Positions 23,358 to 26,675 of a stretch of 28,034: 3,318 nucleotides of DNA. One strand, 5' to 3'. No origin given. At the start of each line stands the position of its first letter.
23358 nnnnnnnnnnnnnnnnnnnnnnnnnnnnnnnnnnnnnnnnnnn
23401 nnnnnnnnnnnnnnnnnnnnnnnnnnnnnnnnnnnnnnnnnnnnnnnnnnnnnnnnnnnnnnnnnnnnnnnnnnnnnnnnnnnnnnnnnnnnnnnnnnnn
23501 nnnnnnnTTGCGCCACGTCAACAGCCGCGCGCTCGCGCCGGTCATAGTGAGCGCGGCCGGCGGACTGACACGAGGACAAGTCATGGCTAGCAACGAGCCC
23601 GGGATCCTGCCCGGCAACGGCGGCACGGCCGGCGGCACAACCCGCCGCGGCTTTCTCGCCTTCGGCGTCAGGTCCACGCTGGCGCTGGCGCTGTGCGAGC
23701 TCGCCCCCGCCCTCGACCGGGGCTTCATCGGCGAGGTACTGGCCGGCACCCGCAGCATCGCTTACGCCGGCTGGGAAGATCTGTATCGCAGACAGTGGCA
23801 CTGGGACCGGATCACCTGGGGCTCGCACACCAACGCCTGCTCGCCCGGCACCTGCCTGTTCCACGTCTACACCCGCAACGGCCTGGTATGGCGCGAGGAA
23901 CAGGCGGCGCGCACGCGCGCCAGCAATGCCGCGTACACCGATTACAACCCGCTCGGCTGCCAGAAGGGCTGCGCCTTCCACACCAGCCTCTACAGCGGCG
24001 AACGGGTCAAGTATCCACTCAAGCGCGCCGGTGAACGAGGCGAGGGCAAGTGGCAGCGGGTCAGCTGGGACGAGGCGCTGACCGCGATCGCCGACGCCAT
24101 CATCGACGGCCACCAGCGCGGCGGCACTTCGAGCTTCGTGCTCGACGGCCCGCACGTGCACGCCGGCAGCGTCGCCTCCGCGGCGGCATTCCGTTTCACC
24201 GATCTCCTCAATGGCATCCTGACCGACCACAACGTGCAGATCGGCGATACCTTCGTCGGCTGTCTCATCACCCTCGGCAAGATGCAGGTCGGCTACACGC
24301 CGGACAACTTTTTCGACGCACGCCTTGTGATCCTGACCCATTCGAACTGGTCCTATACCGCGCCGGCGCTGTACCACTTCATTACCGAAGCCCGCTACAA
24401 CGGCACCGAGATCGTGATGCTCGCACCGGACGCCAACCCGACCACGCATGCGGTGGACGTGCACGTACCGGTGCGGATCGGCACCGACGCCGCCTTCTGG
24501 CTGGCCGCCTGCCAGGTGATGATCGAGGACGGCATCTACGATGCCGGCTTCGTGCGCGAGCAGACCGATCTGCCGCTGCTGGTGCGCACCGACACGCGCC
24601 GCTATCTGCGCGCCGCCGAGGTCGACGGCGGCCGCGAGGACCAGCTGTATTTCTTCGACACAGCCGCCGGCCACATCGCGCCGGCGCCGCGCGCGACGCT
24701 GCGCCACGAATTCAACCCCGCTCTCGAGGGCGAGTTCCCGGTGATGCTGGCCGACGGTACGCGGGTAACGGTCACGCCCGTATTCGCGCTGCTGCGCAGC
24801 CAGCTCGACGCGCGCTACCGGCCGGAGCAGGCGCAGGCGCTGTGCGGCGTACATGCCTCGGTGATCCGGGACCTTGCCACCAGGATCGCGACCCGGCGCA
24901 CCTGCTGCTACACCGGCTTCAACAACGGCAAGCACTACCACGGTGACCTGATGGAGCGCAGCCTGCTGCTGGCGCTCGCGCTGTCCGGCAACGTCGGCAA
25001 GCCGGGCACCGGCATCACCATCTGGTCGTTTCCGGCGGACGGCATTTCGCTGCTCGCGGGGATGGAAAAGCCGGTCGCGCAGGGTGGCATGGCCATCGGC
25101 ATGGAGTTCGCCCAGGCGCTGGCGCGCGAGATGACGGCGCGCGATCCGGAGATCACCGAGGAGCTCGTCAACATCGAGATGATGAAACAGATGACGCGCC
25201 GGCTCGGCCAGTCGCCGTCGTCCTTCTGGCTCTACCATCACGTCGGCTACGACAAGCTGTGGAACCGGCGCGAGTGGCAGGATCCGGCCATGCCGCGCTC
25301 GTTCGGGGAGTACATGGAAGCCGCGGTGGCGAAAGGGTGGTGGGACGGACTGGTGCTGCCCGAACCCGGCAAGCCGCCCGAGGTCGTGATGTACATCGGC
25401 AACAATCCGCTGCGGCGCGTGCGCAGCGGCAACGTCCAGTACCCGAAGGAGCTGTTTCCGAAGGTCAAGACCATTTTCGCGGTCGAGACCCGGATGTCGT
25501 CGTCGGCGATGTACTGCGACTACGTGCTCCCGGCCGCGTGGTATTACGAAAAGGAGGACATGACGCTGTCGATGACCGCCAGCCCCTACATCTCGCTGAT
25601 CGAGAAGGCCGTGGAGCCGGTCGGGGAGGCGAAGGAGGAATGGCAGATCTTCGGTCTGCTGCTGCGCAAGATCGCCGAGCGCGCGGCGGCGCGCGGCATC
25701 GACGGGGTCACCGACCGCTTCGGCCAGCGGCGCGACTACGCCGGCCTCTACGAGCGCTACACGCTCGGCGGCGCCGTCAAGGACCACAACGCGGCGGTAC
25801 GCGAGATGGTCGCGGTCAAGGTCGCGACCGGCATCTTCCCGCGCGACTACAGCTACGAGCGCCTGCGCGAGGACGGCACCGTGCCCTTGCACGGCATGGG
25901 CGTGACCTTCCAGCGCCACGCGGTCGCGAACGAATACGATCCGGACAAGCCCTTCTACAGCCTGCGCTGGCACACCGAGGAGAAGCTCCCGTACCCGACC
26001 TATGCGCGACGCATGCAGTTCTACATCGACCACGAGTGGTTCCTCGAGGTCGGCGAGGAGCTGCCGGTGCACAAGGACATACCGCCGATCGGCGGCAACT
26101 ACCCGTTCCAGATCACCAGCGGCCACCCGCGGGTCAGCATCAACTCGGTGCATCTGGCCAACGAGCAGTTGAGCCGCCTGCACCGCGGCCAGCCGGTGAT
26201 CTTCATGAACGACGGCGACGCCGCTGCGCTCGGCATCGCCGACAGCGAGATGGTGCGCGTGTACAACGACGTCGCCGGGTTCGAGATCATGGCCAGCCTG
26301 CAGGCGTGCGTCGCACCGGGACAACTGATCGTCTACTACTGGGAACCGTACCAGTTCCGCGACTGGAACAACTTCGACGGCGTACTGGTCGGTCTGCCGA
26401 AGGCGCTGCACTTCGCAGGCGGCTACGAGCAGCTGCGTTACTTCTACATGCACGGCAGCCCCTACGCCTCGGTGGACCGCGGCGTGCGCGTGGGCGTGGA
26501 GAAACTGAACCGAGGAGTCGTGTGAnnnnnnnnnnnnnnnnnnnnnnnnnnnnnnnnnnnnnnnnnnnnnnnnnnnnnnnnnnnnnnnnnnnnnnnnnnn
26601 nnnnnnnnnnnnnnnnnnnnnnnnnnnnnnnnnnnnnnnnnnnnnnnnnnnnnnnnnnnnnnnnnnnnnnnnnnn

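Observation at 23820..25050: Catalytic core kept but substrate pocket apparently remodelled in the EbdA-like subunit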

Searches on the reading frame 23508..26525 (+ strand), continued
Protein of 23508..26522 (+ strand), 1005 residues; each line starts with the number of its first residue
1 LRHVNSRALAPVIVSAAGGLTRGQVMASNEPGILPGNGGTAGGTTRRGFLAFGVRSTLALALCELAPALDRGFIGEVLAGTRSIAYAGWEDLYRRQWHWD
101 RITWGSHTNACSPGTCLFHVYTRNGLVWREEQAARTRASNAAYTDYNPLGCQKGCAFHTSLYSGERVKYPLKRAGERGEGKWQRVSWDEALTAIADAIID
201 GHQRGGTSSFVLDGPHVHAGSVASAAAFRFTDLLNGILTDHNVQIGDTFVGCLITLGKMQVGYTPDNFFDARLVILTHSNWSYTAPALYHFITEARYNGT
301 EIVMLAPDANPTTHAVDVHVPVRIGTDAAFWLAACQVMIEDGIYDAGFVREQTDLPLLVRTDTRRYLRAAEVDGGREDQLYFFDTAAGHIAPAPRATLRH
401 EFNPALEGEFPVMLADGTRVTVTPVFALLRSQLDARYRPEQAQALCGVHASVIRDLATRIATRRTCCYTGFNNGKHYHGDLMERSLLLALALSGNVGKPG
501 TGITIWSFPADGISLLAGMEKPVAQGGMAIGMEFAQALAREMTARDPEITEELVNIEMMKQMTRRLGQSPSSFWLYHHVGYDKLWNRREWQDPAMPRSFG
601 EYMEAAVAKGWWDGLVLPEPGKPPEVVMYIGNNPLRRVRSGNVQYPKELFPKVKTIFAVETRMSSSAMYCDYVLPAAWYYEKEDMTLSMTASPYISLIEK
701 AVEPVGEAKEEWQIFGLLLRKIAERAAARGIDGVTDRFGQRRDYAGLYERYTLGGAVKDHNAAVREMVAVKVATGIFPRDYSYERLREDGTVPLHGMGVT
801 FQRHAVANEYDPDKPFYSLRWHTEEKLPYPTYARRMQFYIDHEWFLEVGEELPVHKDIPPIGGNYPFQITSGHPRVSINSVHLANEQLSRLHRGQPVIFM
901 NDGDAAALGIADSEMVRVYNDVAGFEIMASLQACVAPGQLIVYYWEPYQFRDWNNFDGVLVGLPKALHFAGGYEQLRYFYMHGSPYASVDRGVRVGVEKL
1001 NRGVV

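Call 66: search_solved_structures(query=A2, show_alignments=2, max_evalue=1e-80)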
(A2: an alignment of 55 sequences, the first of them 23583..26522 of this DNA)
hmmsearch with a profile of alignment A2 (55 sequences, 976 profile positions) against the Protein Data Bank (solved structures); distinct sequences matched with E-value up to 1e-80: 3.
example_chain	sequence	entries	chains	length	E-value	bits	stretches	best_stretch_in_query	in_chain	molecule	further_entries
2ivf_A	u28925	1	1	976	0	1755.6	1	7-974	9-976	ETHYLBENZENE DEHYDROGENASE ALPHA-SUBUNIT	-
5e7o_A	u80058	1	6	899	4.6e-171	573.9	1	56-362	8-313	DMSO reductase family type II enzyme, molybdopterin subunit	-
4ydd_A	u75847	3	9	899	1.4e-170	572.3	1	56-362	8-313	DMSO reductase family type II enzyme, molybdopterin subunit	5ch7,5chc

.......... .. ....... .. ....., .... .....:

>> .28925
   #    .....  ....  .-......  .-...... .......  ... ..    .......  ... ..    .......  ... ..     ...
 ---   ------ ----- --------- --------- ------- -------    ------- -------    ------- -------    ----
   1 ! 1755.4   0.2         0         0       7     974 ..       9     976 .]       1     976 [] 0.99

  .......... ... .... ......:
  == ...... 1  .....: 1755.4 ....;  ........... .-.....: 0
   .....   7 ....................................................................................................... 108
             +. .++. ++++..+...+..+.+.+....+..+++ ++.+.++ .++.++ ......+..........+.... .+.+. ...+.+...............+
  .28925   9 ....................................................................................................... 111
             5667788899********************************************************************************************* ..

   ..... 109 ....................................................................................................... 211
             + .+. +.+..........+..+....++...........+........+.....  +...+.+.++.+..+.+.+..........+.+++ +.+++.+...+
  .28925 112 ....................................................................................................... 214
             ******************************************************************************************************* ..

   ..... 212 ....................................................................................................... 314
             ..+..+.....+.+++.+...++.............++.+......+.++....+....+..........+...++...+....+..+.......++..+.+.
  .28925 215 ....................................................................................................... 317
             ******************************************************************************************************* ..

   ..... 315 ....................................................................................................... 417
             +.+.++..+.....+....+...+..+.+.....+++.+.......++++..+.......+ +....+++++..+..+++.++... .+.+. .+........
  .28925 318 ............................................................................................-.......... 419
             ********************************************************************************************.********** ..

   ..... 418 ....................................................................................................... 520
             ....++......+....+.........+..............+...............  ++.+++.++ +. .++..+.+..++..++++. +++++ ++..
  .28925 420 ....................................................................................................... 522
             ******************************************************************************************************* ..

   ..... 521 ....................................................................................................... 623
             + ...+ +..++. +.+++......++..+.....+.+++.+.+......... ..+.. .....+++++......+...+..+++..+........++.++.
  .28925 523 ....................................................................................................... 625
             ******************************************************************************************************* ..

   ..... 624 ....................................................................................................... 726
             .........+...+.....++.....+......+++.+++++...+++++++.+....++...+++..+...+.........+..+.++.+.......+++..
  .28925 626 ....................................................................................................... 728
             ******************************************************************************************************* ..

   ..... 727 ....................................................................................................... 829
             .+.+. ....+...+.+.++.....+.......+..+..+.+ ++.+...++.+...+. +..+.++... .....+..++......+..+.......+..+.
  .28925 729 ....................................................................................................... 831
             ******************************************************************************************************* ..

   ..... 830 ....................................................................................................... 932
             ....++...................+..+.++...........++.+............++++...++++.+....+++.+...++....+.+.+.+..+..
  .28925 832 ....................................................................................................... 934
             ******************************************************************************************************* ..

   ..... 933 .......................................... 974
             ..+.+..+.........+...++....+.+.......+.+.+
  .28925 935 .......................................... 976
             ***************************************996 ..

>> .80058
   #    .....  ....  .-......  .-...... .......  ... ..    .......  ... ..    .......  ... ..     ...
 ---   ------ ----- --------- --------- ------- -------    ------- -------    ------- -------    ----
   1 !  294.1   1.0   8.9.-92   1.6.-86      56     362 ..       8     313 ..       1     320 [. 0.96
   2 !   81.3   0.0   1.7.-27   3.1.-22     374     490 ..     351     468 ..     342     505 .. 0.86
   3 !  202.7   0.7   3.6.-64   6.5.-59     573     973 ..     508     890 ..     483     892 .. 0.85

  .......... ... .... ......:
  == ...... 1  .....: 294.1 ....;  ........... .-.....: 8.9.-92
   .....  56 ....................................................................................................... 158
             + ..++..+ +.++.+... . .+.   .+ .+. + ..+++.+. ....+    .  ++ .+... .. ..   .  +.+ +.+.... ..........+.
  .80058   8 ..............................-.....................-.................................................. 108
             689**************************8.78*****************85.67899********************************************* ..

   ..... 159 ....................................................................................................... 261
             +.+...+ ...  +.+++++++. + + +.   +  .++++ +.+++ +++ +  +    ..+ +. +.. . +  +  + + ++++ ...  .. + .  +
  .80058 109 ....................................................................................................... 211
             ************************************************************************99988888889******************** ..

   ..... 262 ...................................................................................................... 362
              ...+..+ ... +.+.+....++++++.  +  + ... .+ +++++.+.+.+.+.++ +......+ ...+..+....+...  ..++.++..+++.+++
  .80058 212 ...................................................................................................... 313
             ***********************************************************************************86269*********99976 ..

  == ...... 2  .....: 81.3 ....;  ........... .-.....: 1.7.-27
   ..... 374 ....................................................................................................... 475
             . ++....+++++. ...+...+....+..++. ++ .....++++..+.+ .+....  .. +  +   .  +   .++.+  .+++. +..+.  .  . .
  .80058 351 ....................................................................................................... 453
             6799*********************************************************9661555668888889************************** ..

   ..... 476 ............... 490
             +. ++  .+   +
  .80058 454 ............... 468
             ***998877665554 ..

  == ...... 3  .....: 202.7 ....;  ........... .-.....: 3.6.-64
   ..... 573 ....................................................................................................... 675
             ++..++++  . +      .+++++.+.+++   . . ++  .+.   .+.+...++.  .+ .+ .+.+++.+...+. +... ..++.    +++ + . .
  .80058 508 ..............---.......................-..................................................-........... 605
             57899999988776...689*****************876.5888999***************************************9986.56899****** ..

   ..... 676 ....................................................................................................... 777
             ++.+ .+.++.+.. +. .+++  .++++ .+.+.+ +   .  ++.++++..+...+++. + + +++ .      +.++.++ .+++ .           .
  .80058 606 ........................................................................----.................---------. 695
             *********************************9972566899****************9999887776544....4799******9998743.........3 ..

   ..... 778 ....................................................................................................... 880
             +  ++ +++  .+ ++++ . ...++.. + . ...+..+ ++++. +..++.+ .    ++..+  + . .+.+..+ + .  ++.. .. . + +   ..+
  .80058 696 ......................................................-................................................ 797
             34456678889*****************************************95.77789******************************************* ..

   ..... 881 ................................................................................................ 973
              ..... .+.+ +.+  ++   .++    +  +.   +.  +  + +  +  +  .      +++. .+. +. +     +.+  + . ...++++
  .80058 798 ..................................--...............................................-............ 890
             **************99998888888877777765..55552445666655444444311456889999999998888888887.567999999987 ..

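Call 70: find_related_loci(query=A1, collection=metagenome_contigs, flank=10000)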
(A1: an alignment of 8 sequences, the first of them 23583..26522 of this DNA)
Query A1 (980 aa) in metagenome_contigs; peptide patterns used: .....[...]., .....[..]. (x = any residue, [..] = any of these).
600 stretches matched a pattern (row limit reached: there are more); 474 encode a relative of the query (tblastn E <= 1e-3); the best 80 are kept; 78 distinct loci.
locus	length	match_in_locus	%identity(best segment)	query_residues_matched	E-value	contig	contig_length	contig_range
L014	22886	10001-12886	73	13-975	0e+0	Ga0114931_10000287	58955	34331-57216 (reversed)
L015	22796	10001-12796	57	44-974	0e+0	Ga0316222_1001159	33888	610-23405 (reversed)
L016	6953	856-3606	56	61-976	0e+0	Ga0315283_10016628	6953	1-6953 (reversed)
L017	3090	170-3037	55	21-975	0e+0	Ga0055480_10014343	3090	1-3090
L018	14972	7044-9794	56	61-976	0e+0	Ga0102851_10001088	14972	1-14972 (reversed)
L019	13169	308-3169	53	20-974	0e+0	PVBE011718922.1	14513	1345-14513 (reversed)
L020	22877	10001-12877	51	20-977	0e+0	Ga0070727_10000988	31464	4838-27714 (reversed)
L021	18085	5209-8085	51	18-976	0e+0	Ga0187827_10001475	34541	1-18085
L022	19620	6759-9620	50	18-975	0e+0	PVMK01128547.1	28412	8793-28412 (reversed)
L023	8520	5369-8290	48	6-978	0e+0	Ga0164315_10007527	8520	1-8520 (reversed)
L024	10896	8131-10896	50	18-943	0e+0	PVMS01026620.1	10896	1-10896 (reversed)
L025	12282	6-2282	54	217-974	0e+0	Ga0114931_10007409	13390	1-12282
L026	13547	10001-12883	56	16-975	0e+0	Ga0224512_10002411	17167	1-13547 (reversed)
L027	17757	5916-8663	46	60-974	0e+0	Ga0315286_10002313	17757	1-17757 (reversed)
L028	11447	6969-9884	44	20-976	0e+0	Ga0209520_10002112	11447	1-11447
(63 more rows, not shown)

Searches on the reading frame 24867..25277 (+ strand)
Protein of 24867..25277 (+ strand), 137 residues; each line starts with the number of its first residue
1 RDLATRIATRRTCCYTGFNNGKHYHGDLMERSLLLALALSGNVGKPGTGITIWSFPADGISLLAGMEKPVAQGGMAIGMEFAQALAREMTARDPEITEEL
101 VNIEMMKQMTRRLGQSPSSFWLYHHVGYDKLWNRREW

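Call 59: search_solved_structures(query=window:24867-25277:+, show_alignments=3, max_evalue=1)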
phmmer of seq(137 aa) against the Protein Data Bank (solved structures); distinct sequences matched with E-value up to 1: 6.
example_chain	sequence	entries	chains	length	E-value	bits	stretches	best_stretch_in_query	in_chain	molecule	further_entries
2ivf_A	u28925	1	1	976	1.3e-41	145.1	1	1-137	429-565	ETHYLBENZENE DEHYDROGENASE ALPHA-SUBUNIT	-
3my9_A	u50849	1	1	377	0.061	16.5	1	26-82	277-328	Muconate cycloisomerase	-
7b04_B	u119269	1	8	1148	0.077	16.2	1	4-54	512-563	Nitrite oxidoreductase subunit A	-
7vw6_A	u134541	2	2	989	0.15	15.3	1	10-50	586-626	Formate dehydrogenase | Tungsten-containing formate dehydrogenase alpha subunit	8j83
7e5z_A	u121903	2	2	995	0.15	15.3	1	10-50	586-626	Formate dehydrogenase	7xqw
6w2q_A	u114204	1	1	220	0.83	12.9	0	77-126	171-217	Junction 34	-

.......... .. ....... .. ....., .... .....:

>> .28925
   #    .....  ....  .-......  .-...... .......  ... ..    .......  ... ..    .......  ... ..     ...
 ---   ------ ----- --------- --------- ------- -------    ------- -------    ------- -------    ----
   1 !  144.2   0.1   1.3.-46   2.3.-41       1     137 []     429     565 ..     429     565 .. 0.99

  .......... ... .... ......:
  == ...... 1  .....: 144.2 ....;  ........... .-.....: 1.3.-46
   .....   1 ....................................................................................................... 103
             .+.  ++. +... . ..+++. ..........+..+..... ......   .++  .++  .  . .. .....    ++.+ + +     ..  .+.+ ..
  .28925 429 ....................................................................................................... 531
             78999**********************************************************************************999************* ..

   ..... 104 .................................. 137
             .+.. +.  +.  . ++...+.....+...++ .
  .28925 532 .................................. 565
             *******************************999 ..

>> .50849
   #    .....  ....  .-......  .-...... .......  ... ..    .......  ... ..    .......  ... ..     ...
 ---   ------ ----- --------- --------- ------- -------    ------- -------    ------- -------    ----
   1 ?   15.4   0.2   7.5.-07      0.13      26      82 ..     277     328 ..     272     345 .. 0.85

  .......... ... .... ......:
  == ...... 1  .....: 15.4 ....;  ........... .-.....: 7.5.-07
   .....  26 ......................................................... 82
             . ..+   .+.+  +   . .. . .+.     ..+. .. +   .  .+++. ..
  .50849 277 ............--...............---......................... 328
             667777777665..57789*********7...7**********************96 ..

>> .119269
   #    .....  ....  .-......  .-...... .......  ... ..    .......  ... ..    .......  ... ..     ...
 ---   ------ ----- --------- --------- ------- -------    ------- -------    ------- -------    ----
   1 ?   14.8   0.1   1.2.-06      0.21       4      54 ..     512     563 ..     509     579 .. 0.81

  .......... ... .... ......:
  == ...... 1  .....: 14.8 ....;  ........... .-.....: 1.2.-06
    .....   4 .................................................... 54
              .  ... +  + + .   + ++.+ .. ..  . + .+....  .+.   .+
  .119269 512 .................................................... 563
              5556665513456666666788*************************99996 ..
